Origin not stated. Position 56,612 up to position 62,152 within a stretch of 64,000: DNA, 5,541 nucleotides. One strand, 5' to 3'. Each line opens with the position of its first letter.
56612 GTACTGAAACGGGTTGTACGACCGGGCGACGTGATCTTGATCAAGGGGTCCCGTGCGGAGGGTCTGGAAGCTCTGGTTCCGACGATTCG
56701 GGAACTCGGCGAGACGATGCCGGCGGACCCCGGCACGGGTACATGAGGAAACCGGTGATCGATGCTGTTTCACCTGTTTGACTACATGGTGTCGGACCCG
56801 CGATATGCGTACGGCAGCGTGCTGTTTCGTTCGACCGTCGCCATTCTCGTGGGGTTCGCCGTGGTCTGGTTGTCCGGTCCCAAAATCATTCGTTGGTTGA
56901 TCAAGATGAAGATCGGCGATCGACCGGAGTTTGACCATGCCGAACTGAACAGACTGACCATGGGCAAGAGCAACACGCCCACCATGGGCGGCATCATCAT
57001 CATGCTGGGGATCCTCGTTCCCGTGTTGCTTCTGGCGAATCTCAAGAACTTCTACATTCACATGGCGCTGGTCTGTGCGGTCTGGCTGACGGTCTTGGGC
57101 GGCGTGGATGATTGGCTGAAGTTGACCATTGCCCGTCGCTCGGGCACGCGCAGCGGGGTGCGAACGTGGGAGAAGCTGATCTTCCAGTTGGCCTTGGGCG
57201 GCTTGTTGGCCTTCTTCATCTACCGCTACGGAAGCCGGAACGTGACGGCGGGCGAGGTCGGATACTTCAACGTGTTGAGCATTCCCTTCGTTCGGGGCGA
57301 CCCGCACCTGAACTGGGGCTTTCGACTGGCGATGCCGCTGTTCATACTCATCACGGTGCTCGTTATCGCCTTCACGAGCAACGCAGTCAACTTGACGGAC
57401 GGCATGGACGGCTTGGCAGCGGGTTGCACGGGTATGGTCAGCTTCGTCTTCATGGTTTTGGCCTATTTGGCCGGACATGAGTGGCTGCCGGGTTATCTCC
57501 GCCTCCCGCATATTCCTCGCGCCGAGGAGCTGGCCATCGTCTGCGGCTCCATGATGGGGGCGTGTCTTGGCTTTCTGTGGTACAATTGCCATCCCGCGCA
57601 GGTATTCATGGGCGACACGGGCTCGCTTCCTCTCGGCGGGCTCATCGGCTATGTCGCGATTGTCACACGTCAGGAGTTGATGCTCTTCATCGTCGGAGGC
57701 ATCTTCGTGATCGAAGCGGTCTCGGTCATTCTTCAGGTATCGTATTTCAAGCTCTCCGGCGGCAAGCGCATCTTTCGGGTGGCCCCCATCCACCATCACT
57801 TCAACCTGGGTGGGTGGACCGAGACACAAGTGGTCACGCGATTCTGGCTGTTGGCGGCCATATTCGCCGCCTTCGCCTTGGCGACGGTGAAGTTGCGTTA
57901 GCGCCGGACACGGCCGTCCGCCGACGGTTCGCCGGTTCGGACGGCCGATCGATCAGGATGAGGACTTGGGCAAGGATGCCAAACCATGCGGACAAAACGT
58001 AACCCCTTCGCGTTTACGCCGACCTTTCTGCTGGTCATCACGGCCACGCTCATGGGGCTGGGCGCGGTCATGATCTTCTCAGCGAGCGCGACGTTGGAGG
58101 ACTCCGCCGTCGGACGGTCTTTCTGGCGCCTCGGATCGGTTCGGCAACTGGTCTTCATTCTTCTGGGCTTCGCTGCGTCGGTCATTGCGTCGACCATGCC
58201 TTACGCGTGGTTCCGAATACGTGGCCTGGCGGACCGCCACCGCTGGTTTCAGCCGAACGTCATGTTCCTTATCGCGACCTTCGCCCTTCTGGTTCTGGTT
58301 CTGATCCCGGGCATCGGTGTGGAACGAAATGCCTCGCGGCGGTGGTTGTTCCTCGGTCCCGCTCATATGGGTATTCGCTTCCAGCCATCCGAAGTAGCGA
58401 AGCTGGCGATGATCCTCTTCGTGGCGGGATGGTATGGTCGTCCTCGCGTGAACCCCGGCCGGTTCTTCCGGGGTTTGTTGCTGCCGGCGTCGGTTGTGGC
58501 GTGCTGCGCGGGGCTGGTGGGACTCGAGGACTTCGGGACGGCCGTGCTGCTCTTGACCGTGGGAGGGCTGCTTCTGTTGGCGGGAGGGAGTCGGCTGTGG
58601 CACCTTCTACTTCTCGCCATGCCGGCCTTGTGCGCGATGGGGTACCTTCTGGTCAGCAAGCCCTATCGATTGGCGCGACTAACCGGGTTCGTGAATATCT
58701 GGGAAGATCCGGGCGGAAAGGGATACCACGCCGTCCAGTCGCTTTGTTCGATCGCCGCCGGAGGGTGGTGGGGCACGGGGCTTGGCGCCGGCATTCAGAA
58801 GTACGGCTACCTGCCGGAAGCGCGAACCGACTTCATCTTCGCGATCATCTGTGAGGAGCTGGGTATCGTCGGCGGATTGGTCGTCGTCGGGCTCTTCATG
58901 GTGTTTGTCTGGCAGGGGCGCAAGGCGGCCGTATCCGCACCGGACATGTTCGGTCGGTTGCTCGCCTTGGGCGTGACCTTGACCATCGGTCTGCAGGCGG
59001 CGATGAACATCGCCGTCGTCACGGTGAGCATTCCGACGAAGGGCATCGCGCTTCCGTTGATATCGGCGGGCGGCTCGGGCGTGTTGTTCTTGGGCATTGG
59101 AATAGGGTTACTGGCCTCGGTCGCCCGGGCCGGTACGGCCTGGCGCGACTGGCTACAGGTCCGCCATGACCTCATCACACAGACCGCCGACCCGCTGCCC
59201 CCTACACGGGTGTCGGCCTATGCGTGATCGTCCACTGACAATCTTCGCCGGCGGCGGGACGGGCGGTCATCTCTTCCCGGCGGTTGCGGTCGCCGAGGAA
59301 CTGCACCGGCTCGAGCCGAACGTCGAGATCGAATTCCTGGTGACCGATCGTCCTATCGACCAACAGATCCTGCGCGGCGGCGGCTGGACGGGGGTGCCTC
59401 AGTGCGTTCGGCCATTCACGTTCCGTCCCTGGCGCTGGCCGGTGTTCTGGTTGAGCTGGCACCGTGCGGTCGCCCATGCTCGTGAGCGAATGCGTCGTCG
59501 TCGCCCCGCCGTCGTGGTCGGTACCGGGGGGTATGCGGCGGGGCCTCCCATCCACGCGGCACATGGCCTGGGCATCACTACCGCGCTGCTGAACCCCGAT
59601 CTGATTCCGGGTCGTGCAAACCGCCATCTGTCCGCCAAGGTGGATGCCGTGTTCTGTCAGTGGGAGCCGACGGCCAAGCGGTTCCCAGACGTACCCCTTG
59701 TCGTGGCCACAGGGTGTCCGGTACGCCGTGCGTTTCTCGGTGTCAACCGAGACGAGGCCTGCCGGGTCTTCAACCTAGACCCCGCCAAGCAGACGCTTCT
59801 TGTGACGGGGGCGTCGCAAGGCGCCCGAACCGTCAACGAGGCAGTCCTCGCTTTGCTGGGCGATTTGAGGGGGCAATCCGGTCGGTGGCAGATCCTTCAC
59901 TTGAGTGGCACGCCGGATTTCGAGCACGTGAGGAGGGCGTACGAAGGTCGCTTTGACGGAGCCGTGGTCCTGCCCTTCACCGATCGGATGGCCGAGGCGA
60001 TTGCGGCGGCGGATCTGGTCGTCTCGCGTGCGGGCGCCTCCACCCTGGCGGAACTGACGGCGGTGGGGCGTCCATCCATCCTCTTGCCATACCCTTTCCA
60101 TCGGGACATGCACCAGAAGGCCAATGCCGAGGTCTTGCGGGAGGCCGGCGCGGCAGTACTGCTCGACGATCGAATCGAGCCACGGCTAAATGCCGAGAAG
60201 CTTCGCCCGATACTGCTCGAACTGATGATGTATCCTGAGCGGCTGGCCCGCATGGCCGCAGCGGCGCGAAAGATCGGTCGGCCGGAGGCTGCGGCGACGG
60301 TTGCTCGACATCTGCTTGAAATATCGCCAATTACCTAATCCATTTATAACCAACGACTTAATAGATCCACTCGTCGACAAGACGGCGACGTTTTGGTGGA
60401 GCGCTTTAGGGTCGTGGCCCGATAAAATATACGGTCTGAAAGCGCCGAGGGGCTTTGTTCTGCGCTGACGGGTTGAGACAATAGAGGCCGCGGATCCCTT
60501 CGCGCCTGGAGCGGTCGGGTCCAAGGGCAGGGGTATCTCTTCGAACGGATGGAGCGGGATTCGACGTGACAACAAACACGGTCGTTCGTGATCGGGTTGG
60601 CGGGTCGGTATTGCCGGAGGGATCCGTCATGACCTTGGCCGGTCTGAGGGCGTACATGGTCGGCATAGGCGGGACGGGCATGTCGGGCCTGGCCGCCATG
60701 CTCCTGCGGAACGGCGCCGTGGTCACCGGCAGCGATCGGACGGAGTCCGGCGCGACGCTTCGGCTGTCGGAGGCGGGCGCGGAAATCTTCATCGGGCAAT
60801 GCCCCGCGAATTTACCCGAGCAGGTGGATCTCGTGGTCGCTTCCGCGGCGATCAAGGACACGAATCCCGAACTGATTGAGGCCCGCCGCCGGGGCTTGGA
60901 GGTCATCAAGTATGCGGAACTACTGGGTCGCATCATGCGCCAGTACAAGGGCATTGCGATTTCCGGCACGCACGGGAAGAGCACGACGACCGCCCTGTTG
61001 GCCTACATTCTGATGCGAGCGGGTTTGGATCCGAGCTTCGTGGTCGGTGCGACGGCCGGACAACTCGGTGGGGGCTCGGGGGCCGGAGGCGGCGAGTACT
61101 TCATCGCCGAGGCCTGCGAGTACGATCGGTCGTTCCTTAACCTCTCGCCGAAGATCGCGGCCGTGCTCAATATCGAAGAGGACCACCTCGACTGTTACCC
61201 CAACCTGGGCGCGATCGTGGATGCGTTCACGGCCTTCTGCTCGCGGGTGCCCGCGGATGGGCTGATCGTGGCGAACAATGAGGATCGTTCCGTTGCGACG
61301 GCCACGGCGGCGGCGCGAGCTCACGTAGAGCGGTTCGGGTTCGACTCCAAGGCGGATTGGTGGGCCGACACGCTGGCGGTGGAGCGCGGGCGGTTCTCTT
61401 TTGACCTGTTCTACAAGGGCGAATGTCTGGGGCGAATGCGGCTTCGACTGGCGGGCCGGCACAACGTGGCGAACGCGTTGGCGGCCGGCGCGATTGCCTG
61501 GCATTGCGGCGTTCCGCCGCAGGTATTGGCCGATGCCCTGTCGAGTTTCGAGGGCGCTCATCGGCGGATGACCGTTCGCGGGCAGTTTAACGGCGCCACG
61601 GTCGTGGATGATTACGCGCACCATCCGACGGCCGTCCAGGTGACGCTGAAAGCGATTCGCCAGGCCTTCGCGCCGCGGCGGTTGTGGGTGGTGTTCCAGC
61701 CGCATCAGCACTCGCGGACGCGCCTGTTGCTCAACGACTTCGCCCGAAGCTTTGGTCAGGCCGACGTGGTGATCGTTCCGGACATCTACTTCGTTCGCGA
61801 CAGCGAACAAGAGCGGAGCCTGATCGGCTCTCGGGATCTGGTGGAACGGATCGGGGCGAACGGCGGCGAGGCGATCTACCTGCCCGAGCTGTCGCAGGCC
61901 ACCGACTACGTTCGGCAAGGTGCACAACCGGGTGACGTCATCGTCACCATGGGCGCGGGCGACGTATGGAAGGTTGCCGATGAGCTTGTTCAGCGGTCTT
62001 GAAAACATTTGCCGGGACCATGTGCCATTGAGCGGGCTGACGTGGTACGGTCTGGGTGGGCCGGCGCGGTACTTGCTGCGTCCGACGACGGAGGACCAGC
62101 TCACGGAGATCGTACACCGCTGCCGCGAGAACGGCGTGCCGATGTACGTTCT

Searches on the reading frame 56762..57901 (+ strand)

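Call 41: search_protein_families(library=pfam, proteins=[window:56762-57901:+], max_evalue=0.001)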
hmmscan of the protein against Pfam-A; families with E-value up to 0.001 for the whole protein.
window:56762-57901:+ (379 aa): 2 families
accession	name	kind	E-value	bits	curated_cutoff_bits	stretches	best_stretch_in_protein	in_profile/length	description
PF00953.26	Glycos_transf_4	-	6.5e-32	111.2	27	1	101-301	3-158/160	Glycosyl transferase family 4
PF10555.14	MraY_sig1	-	0.00028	20.6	20.1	1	69-80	1-12/13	Phospho-N-acetylmuramoyl-pentapeptide-transferase signature 1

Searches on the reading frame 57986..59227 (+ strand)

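Call 41: search_protein_families(library=pfam, proteins=[window:57986-59227:+], max_evalue=0.001)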
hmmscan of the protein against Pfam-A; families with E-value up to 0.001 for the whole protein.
window:57986-59227:+ (413 aa): 1 family
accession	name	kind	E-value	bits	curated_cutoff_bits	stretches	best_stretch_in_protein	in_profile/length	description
PF01098.24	FTSW_RODA_SPOVE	-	1.6e-84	284.4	26.4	1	15-382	3-353/356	Cell cycle protein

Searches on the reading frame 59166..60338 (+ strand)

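Call 41: search_protein_families(library=pfam, proteins=[window:59166-60338:+], max_evalue=0.001)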
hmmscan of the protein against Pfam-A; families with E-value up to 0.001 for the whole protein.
window:59166-60338:+ (390 aa): 2 families
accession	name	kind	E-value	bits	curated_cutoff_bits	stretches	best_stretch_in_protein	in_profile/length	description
PF04101.22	Glyco_tran_28_C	-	2e-35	122.7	22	1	210-376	1-163/166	Glycosyltransferase family 28 C-terminal domain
PF03033.26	Glyco_transf_28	-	3e-21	76.4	26.2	1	26-163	2-138/139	Glycosyltransferase family 28 N-terminal domain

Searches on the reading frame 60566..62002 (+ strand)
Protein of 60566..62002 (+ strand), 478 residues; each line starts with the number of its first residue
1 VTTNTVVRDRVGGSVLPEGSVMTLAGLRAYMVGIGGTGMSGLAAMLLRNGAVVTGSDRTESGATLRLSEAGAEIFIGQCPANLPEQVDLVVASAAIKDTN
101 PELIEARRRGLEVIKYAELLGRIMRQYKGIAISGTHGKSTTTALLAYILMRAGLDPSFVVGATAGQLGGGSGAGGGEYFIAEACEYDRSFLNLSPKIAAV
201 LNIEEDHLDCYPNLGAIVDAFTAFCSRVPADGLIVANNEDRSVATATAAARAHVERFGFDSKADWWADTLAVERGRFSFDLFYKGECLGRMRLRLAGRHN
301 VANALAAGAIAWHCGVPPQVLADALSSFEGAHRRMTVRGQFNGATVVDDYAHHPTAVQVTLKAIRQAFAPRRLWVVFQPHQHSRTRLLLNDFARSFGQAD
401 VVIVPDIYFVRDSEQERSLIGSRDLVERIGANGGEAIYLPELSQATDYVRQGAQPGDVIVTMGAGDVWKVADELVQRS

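Call 41: search_protein_families(library=pfam, proteins=[window:60566-62002:+], max_evalue=0.001)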
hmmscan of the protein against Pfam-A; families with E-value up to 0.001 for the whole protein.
window:60566-62002:+ (478 aa): 4 families
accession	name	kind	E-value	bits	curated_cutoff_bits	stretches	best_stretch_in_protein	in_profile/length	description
PF08245.18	Mur_ligase_M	-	1.2e-26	94.3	24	1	132-311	1-200/200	Mur ligase middle domain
PF01225.30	Mur_ligase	-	5.9e-25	87.9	21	1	30-127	3-94/95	Mur ligase family, catalytic domain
PF02875.26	Mur_ligase_C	-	2.2e-23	83.9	28.4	1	333-465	1-127/127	Mur ligase, glutamate ligase domain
PF21799.2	MurD-like_N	-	1.1e-05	26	27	1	31-114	5-87/88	Mur ligase MurD-like, N-terminal domain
